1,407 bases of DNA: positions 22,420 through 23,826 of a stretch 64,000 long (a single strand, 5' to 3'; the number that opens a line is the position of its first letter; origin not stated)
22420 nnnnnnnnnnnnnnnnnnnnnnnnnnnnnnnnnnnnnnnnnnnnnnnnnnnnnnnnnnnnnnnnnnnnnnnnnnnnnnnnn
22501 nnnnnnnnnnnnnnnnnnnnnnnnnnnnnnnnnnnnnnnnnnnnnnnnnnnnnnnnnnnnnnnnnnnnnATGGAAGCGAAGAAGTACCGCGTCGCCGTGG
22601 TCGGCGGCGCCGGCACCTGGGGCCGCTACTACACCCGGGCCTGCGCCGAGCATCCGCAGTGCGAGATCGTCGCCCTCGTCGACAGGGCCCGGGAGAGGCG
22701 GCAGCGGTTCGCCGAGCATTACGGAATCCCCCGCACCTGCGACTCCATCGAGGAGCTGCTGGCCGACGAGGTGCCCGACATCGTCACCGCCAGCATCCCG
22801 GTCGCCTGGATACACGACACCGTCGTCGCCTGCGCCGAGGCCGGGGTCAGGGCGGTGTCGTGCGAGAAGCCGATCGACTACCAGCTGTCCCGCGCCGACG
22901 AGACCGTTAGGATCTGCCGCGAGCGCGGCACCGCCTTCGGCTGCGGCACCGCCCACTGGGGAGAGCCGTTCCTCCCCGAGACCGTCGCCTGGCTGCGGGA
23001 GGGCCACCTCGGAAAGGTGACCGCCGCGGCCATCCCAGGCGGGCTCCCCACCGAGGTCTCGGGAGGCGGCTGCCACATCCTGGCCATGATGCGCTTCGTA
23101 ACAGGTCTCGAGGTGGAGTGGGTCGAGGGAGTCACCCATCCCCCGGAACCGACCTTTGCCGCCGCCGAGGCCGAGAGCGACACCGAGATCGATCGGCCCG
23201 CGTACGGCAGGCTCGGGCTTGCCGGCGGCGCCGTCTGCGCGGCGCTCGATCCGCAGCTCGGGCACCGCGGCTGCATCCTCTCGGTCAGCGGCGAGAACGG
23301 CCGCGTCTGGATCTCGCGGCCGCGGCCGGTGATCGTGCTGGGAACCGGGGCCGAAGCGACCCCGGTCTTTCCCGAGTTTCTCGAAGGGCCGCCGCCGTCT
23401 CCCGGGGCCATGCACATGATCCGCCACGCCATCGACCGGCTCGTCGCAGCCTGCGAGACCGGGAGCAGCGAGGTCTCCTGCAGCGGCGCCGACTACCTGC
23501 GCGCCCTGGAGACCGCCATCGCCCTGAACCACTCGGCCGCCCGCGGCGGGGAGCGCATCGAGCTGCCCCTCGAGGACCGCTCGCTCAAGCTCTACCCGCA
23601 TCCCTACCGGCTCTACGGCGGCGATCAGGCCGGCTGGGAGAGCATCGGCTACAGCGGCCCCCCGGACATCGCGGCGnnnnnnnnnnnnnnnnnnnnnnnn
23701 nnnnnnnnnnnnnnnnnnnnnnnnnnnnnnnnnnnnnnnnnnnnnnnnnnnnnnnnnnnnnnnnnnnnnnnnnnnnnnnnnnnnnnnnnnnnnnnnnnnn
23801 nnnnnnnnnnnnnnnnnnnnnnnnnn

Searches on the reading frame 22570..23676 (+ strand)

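Call 67: search_protein_families(library=pfam, proteins=[window:22570-23676:+], max_evalue=0.001)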
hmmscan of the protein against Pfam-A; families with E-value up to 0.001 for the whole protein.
window:22570-23676:+ (369 aa): 4 families
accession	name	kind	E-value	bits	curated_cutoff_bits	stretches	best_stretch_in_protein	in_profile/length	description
PF01408.29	GFO_IDH_MocA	-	9.1e-19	68.8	24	1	7-124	2-117/120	Oxidoreductase family, NAD-binding Rossmann fold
PF01118.30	Semialdhyde_dh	-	0.00025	21.9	26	1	7-94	1-92/121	Semialdehyde dehydrogenase, NAD binding domain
PF03447.22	NAD_binding_3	-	0.00033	21.8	24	1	13-100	1-90/116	Homoserine dehydrogenase, NAD binding domain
PF01113.26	DapB_N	-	0.00038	21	25.6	1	7-97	2-96/124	Dihydrodipicolinate reductase, N-terminus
